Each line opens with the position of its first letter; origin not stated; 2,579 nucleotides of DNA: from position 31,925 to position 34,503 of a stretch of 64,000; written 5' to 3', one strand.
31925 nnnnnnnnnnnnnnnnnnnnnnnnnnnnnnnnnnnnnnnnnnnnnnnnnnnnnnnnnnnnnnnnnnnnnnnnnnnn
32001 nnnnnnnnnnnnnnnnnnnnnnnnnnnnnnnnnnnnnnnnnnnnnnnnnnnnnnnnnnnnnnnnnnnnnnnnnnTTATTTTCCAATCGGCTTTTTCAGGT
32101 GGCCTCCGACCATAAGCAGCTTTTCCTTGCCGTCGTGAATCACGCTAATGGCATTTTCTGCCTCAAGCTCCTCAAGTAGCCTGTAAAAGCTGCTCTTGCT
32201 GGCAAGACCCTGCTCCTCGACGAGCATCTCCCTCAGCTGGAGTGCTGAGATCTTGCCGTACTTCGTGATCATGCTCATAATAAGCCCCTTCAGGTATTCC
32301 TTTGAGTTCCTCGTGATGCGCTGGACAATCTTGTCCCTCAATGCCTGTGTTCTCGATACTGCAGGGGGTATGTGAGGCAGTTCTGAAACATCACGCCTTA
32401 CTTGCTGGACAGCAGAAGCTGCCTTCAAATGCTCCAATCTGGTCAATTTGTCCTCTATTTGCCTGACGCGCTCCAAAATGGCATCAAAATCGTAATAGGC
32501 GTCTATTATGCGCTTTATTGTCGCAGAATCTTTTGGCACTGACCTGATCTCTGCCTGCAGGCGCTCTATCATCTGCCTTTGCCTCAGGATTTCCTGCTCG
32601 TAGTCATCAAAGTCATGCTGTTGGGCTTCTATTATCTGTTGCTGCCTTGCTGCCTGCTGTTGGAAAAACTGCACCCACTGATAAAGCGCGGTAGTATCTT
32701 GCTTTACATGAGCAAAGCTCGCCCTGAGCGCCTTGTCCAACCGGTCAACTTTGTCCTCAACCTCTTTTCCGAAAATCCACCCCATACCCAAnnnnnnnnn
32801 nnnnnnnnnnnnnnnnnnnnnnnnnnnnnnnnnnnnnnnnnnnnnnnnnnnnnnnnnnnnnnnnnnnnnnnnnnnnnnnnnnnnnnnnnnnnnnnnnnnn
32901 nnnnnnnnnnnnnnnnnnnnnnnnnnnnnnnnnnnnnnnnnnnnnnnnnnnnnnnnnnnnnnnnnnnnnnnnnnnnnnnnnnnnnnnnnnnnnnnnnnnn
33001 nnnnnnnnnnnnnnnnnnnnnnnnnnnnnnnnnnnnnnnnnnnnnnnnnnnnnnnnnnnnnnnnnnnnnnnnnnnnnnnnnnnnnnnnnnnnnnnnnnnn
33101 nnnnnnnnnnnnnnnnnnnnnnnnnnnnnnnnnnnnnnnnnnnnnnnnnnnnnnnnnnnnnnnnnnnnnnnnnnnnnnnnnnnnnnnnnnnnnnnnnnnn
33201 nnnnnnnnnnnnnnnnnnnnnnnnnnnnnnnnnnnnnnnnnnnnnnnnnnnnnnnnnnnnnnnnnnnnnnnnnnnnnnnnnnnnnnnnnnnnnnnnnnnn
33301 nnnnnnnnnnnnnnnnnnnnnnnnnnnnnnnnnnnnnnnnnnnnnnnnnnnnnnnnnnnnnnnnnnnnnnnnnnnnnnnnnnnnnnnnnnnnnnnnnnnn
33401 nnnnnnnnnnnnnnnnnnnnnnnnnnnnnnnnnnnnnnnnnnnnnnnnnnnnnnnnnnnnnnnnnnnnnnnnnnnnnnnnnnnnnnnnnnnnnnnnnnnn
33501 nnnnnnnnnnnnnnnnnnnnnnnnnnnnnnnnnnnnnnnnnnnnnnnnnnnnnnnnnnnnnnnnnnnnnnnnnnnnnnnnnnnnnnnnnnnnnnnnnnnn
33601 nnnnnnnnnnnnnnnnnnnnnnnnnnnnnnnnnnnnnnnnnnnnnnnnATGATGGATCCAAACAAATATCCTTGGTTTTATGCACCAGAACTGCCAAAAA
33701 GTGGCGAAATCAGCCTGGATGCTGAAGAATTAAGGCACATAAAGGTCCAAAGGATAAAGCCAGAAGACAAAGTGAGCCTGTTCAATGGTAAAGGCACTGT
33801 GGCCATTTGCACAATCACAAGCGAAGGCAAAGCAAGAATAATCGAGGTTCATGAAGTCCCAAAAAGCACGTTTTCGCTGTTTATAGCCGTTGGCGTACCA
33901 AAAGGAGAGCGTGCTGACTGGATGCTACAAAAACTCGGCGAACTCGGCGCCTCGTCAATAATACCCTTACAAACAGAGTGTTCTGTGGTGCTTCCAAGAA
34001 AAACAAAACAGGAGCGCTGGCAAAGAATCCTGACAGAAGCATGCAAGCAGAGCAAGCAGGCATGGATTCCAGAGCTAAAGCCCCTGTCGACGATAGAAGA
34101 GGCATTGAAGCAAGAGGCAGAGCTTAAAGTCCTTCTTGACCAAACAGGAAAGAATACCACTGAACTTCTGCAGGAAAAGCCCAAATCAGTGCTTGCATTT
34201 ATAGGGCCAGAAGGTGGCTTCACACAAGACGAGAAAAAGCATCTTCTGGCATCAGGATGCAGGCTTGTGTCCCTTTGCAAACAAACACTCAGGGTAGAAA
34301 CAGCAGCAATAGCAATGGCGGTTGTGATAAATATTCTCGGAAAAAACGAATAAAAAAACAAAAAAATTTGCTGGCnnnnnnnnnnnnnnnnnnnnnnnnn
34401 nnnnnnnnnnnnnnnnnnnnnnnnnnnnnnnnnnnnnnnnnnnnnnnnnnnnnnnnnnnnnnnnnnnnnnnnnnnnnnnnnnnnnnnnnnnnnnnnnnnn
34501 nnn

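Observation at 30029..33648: ORF-poor, repeat-saturated 3.6-kb island with three unrecognisable winged-helix/coiled-coil genes: candidate non-canonical origin/partition locus, or relic of an integrated element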

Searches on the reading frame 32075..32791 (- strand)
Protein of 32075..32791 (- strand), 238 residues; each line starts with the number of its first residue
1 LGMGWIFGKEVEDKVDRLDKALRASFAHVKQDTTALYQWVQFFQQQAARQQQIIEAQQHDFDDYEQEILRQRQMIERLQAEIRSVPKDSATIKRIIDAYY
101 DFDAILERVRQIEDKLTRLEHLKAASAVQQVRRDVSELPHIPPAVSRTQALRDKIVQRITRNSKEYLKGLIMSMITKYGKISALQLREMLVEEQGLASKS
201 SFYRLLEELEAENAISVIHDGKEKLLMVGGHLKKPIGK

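Call 12: search_protein_families(library=pfam, proteins=[window:32075-32791:-], max_evalue=1)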
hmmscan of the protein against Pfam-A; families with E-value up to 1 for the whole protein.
window:32075-32791:- (238 aa): 10 families
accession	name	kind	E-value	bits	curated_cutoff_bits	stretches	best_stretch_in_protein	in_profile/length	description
PF04556.18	DpnII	-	0.059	13.1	23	1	94-167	14-88/278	DpnII restriction endonuclease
PF16566.10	CREPT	-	0.1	13.1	29.3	0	12-87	50-125/147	Cell-cycle alteration and expression-elevated protein in tumour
PF01475.25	FUR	-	0.11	13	23.1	1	171-221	13-65/121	Ferric uptake regulator family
PF00038.26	Filament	-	0.11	12.6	40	1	38-121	189-270/313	Intermediate filament protein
PF20503.3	DUF6730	-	0.13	13.7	27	0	12-63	19-71/82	Family of unknown function (DUF6730)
PF24590.1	DUF7615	-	0.16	12.9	27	1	52-124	18-90/106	Domain of unknown function (DUF7615)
PF13643.11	DUF4145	-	0.17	12.4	23.1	1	188-217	23-52/88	Domain of unknown function (DUF4145)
PF04977.20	DivIC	-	0.17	12.1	28.9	1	70-110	21-62/80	Septum formation initiator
PF08941.15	USP8_interact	-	0.44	10.7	25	1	46-111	5-69/179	USP8 interacting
PF01496.24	V_ATPase_I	-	0.97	7.7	30.7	0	32-187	31-193/815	V-type ATPase 116kDa subunit family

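Call 13: search_protein_families(library=ncbifam, proteins=[window:32075-32791:-], max_evalue=1)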
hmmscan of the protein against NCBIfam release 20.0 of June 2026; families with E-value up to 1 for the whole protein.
window:32075-32791:- (238 aa): 13 families
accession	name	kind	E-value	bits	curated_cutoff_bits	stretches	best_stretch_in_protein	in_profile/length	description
NF045487.1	ASRP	equivalog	0.0015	17.2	300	1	12-125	169-274/593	archaea-specific SMC-related protein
TIGR02169.1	SMC_prok_A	equivalog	0.0025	15.5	729.4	1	15-135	701-822/1165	chromosome segregation protein SMC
NF041120.1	RqcH_arch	equivalog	0.0033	16.3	400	1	12-122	252-365/645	ribosome rescue protein RqcH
NF006543.0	PRK09039.1-2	equivalog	0.0081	16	305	1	20-137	92-206/350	peptidoglycan -binding protein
TIGR00414.1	serS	equivalog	0.0084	15.1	301.65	1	38-141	9-112/418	serine--tRNA ligase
NF041291.1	StbC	equivalog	0.015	15.6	100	1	102-176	26-100/122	plasmid stabilization protein StbC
NF051891.1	TransRegFurHelico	equivalog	0.024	14.5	200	1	149-222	12-84/148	ferric iron uptake transcriptional regulator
TIGR04211.1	SH3_and_anchor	equivalog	0.041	13.5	65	1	32-130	60-159/198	TIGR04211 family SH3 domain-containing protein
NF005143.0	PRK06596.1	subfamily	0.056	12.9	241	1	12-116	172-273/285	RNA polymerase factor sigma-32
NF053712.1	repair_DEAH_YoaA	equivalog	0.065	11.9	680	1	13-132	244-361/630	DNA repair helicase YoaA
TIGR02132.1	phaR_Bmeg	equivalog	0.28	11.1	148.4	1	10-82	94-166/189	polyhydroxyalkanoic acid synthase subunit PhaR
TIGR02231.1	TIGR02231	subfamily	0.31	9.7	112.6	1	15-93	104-179/524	mucoidy inhibitor MuiA family protein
NF008203.0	PRK10963.1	equivalog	0.38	10.1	254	1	36-121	23-110/234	hypothetical protein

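Call 18: search_solved_structures(query=window:32075-32791:-, max_evalue=1)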
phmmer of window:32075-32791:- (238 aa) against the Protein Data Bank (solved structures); distinct sequences matched with E-value up to 1: 3.
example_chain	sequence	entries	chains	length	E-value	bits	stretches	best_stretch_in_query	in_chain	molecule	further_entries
3tnu_B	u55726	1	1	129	0.014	18.6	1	42-139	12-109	Keratin, type II cytoskeletal 5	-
6jfv_B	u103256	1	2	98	0.13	15.5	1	65-140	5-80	Keratin, type II cytoskeletal 5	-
5h69_A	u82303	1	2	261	0.37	14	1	27-80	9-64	Chromosome partition protein Smc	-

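Call 20: find_homologous_proteins(query=window:32075-32785:-)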
Query window:32075-32785:- (236 aa): 173 proteins with E <= 0.001 among 656 candidates; the best 120 are listed.
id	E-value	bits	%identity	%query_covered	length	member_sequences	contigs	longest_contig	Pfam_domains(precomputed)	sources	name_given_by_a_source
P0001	7.7e-145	498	100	100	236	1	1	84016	-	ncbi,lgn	-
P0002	1.5e-130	452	88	100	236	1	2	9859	-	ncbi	-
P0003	2.2e-127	441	88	100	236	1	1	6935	-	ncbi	-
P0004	1.5e-126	438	87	100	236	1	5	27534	-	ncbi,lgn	-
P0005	2.5e-124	431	86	100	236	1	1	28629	-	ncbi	ncbi:MAG: hypothetical protein QXT19_03800 [Candidatus Woesearchaeota archaeon]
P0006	7.4e-121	420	82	100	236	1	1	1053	-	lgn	-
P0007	1.1e-120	419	83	100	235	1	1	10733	-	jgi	jgi:DNA repair ATPase RecN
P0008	1.1e-120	419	83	100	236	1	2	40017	-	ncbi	ncbi:MAG: hypothetical protein QXM31_02545 [Candidatus Woesearchaeota archaeon]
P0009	7.6e-120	417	83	100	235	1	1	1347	-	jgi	jgi:hypothetical protein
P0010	1.6e-118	412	80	100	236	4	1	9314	-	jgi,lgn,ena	-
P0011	7.1e-118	410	81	100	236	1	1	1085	-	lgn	-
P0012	7.3e-118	410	81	100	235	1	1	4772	-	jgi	jgi:hypothetical protein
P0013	6.1e-117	407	82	100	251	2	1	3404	-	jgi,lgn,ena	-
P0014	1.3e-116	406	80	100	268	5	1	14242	-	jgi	jgi:hypothetical protein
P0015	6.7e-116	404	80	100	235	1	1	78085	-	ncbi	-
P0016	1.4e-106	373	75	100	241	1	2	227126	-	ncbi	ncbi:MAG: hypothetical protein QXR48_02520 [Candidatus Woesearchaeota archaeon]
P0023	2.8e-95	336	68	100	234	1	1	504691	-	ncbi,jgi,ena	-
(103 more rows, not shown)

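Call 22: find_encoding_contigs(protein=P0023, flank=10000, max_places=2)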
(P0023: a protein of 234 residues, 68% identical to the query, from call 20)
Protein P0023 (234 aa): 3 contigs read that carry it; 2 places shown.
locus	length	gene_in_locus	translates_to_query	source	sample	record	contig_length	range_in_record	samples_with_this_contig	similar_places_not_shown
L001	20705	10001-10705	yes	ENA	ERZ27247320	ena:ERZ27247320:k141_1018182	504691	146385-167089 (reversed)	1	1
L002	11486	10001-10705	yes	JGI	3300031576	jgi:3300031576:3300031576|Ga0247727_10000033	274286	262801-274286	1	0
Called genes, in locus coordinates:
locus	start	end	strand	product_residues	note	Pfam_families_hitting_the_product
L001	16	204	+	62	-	PF06093:Spt4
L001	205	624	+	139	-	PF01282:Ribosomal_S24e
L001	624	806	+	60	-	PF01599:Ribosomal_S27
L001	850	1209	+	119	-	-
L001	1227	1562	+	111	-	-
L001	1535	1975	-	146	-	-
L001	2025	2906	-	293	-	-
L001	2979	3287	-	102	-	-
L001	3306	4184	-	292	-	PF00466:Ribosomal_L10, PF17777:RL10P_insert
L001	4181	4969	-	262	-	PF00687:Ribosomal_L1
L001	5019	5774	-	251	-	-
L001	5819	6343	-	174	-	-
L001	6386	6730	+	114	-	-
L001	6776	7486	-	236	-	PF01255:Prenyltransf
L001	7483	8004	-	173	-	-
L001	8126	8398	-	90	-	PF01193:RNA_pol_L (faint), PF13656:RNA_pol_L_2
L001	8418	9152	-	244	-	PF04452:Methyltrans_RNA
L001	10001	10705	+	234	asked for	-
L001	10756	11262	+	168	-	-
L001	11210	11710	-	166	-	-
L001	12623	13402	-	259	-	PF09754:PAC2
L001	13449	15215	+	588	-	-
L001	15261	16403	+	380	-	-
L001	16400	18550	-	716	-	PF04513:Baculo_PEP_C (faint), PF04108:ATG17_like (faint), PF06705:SF-assemblin (faint), PF07889:DUF1664 (faint), PF11887:Mce4_CUP1 (weak)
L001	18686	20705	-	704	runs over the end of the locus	PF00112:Peptidase_C1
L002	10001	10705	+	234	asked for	-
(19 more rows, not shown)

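Call 23: find_encoding_contigs(protein=P0016, flank=10000, max_places=2)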
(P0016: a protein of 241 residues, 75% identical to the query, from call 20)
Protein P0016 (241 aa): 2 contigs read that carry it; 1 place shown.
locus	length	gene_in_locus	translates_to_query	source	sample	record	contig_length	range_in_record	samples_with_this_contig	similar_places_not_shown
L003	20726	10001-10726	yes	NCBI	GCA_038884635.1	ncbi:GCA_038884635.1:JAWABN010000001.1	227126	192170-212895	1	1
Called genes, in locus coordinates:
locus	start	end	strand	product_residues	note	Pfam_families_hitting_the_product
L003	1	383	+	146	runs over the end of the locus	-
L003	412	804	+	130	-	PF18477:PIN_9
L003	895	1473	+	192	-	PF03876:SHS2_Rpb7-N, PF00575:S1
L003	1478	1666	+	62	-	PF06093:Spt4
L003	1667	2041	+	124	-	PF01282:Ribosomal_S24e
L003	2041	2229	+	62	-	PF01599:Ribosomal_S27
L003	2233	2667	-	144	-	-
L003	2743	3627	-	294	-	-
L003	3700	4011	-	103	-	-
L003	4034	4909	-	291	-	PF00466:Ribosomal_L10, PF17777:RL10P_insert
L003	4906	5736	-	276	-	PF00687:Ribosomal_L1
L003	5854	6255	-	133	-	-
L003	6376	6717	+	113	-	-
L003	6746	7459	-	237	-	PF01255:Prenyltransf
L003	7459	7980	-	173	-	-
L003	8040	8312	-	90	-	PF01193:RNA_pol_L (faint), PF13656:RNA_pol_L_2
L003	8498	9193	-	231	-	PF20260:PUA_4, PF04452:Methyltrans_RNA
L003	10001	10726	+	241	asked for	-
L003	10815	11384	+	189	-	-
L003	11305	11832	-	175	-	-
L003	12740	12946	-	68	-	-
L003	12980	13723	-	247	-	PF09754:PAC2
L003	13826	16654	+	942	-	-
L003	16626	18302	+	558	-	PF13851:GAS (faint), PF28422:CCDC89 (faint)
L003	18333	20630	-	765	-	-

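Call 28: find_related_loci(query=A1, collection=genome_contigs, flank=6000)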
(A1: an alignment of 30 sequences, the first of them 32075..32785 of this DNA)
Query A1 (236 aa) in genome_contigs; peptide patterns used: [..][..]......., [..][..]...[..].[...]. (x = any residue, [..] = any of these).
223 stretches matched a pattern; 180 encode a relative of the query (tblastn E <= 1e-3); the best 80 are kept; 80 distinct loci.
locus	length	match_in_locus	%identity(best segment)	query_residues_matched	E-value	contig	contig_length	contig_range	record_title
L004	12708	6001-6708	83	1-236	2e-131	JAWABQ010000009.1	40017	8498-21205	MAG: Candidatus Woesearchaeota archaeon isolate JZ-4_201808_bins_194 JZ-4_201808_bins_194_scaffold_9, whole genome shotg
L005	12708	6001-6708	86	1-236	1e-126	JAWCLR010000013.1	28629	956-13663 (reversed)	MAG: Candidatus Woesearchaeota archaeon isolate JZ-2_201705_bins_23 JZ-2_201705_bins_23_scaffold_13, whole genome shotgu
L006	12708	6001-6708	80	1-236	1e-126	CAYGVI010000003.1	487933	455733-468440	MAG TPA_asm: uncultured Methanosarcinales archaeon isolate ERP119294_co2_107 genome assembly, contig: k141_4372029, whol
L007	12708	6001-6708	80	1-236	2e-126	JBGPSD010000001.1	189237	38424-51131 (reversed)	MAG: Candidatus Nanoarchaeia archaeon isolate OBJ1_062018_130_26 k141_748399_length_189237_cov_10.0000, whole genome sho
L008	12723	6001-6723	75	1-236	1e-111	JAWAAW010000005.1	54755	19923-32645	MAG: Candidatus Woesearchaeota archaeon isolate JZ-4_201709_bins_170 JZ-4_201709_bins_170_scaffold_5, whole genome shotg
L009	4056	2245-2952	65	1-228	2e-98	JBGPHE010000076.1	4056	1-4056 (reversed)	MAG: Candidatus Nanoarchaeia archaeon isolate OBJ_0618_7090110_366 k141_2675213_length_4056_cov_25.6485, whole genome sh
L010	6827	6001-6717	67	1-233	2e-91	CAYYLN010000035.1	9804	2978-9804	MAG TPA_asm: uncultured Methanosarcinales archaeon isolate binchicken_co38_1403 genome assembly, contig: NODE_14711_leng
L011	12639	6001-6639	47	4-223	1e-58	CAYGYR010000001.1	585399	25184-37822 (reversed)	MAG TPA_asm: uncultured Methanosarcinales archaeon isolate ERP119294_co1_430 genome assembly, contig: NODE_8_length_5853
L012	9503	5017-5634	46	1-223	2e-58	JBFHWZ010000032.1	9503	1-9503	MAG: Candidatus Woesearchaeota archaeon isolate Mix_sand09.2021.07.Z.43 k141_2580695_length_9503_cov_11.8585, whole geno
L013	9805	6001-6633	42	5-223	2e-54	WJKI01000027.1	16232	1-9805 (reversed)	MAG: Candidatus Woesearchaeota archaeon isolate Bin_473 k141_1906488, whole genome shotgun sequence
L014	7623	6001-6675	43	1-228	3e-52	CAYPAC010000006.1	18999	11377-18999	MAG TPA_asm: uncultured Methanosarcinales archaeon isolate binchicken_co38_1178 genome assembly, contig: NODE_6085_lengt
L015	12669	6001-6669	41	12-229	3e-51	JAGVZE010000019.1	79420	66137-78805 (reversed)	Candidatus Woesearchaeota archaeon isolate RIFCSPLOWO2_12_FULL_46_25 rifcsplowo2_12_scaffold_707, whole genome shotgun s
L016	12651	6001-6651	42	1-236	4e-51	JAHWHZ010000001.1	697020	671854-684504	MAG: Candidatus Woesearchaeota archaeon isolate Yap200.bin2.134 contig_6, whole genome shotgun sequence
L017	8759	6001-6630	41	1-225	2e-50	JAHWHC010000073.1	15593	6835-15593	MAG: Candidatus Woesearchaeota archaeon isolate FT1_425 k127_62458495, whole genome shotgun sequence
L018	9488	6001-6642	40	1-232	4e-50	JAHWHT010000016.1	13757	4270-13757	MAG: Candidatus Woesearchaeota archaeon isolate Yap100.bin1.6 contig_6575, whole genome shotgun sequence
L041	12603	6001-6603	42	9-222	2e-45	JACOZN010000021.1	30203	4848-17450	MAG: Candidatus Woesearchaeota archaeon isolate NC_groundwater_206_Ag_S-0.1um_41_17 S4_GD2017_2_S1_scaffold_2795, whole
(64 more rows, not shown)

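Call 65: predict_structure(alignment_id=A1)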
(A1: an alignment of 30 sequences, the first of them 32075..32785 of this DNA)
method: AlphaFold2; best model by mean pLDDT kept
length: 236 residues; sequences in the alignment: 30
mean_pLDDT: 79.5   pTM: 0.34
mean pLDDT of the five models: 79.5, 79.5, 78.1, 77.6, 74.4
residues with pLDDT >= 90: 84; 70-90: 92; 50-70: 31; < 50: 29
segments of 3 or more residues with pLDDT < 50: 124-143, 229-236
pLDDT, mean of each block of 10 residues (from residue 1): 65 91 93 95 96 94 95 94 84 76 80 80 48 43 56 66 88 89 90 87 91 80 73 38
secondary structure, 60 per line:
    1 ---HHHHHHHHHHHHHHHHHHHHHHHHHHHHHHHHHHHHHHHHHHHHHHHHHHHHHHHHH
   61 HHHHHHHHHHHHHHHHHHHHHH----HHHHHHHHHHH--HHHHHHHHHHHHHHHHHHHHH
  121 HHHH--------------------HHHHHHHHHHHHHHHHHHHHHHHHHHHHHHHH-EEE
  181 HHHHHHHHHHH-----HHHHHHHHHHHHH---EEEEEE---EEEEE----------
elements in order: H4-82 H87-97 H100-124 H145-176 E178-180 H181-191 H197-209 E213-218 E222-226

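Call 69: fold_search(model_id=the predicted structure, library=pdb)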
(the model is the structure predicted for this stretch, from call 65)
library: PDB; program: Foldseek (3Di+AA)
matches with E <= 10: 1067; with E <= 0.001: 0
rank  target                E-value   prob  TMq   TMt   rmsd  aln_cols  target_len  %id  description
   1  2xig_B                5.5e-03  1.00  0.26  0.39   6.9        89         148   22  The structure of the Helicobacter pylori ferric uptake regulator Fur reveals three functional metal binding sites (released 2011-01-19)
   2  2mh2_MODEL_1_A        6.3e-03  1.00  0.24  0.76   1.9        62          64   24  Structural insights into the DNA recognition and protein interaction domains reveal fundamental homologous DNA (released 2014-04-16)
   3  3f72_B                1.3e-02  1.00  0.23  0.48   7.9        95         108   13  Crystal Structure of the Staphylococcus aureus pI258 CadC Metal Binding Site 2 Mutant (released 2009-04-07)
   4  6o8k                  1.3e-02  1.00  0.22  0.51   7.3        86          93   14  Crystal Structure of apo and reduced Sulfide-responsive transcriptional repressor (SqrR) from Rhodobacter capsulatus. (released 2020-04-01)
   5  6o8n_B                2.2e-02  1.00  0.25  0.58   7.4        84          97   15  Crystal Structure of C9S tetrasulfide state of Sulfide-responsive transcriptional repressor (SqrR) from Rhodobacter ca (released 2020-04-01)
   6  6o8o_D                2.2e-02  1.00  0.22  0.49   7.4        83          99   17  Crystal Structure of C9S disulfide state of Sulfide-responsive transcriptional repressor (SqrR) from Rhodobacter capsu (released 2020-04-01)
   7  1smt_A                2.5e-02  0.99  0.23  0.50  10.5        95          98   18  SMTB REPRESSOR FROM SYNECHOCOCCUS PCC7942 (released 1997-12-03)
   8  9fhl_c                2.5e-02  0.98  0.24  0.47   9.6       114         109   13  High-resolution cryo-EM structure of Saccharolobus solfataricus 30S ribosomal subunit bound to mRNA and initiator tRNA (released 2025-01-15)
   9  6o8o_A                2.7e-02  1.00  0.25  0.58   7.6        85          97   15  Crystal Structure of C9S disulfide state of Sulfide-responsive transcriptional repressor (SqrR) from Rhodobacter capsu (released 2020-04-01)
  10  6o8n_A                2.7e-02  1.00  0.24  0.57   7.1        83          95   17  Crystal Structure of C9S tetrasulfide state of Sulfide-responsive transcriptional repressor (SqrR) from Rhodobacter ca (released 2020-04-01)
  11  7plo_S                2.9e-02  0.97  0.26  0.10  12.8       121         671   16  H. sapiens replisome-CUL2/LRR1 complex (released 2021-11-10)
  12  4ooi_C                3.0e-02  1.00  0.24  0.57   7.9        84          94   12  Reduced HlyU from Vibrio cholerae N16961 (released 2014-12-31)
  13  7oni_C                3.3e-02  1.00  0.27  0.11   2.4        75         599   20  Structure of Neddylated CUL5 C-terminal region-RBX2-ARIH2* (released 2021-09-15)
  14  5k5q_C                3.7e-02  1.00  0.22  0.52   2.2        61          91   18  Structure of AspA-DNA complex: novel centromere bindng protein-centromere complex (released 2016-06-01)
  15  1u2w_B                3.7e-02  0.99  0.23  0.48   7.9        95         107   12  Crystal Structure of the Staphylococcus aureus pI258 CadC (released 2005-07-12)
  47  4rs8_B                8.2e-02  0.99  0.22  0.57   2.2        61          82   18  Apo structure of novel pNOB8 plasmid centromere binding protein (released 2015-09-16)
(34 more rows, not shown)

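Call 70: find_related_loci(query=A1, collection=viral_contigs, flank=5000)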
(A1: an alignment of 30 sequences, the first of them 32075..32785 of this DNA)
Query A1 (236 aa) in viral_contigs; peptide patterns used: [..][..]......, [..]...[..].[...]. (x = any residue, [..] = any of these).
87 stretches matched a pattern, but none encodes a relative of the query by tblastn (E <= 1e-3).

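Call 76: search_protein_families(library=phrogs, proteins=[window:32075-32785:-], max_evalue=0.01)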
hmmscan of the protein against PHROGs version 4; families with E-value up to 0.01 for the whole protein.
window:32075-32785:- (236 aa): 0 families

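Call 77: search_protein_families(library=padloc, proteins=[window:32075-32785:-], max_evalue=0.01)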
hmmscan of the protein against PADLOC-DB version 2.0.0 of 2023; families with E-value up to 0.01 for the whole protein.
window:32075-32785:- (236 aa): 5 families
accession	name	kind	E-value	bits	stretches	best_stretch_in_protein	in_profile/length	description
PDLC03863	LmuB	-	7.1e-05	19.7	1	31-203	343-510/610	-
PDLC00518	JetC1|JetC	-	0.0001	18.3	1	3-162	620-776/1112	DUF3584 domain; MukB-like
PDLC00006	DruC1|DruC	-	0.0012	15.4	1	8-150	193-333/626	Unknown function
PDLC02730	PbeC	-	0.0049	13.7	1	26-136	373-482/651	PbeC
PDLC03868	LmuB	-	0.0057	13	1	15-138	322-445/1035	-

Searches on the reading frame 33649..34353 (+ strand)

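Call 12: search_protein_families(library=pfam, proteins=[window:33649-34353:+], max_evalue=1)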
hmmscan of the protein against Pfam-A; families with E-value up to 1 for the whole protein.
window:33649-34353:+ (234 aa): 2 families
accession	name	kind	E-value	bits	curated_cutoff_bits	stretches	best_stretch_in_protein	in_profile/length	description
PF04452.19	Methyltrans_RNA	-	2.5e-44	151.2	23.9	1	74-227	4-164/165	RNA methyltransferase domain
PF20260.4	PUA_4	-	2e-10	41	23.9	1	23-62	1-41/48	RNA methyltransferase PUA domain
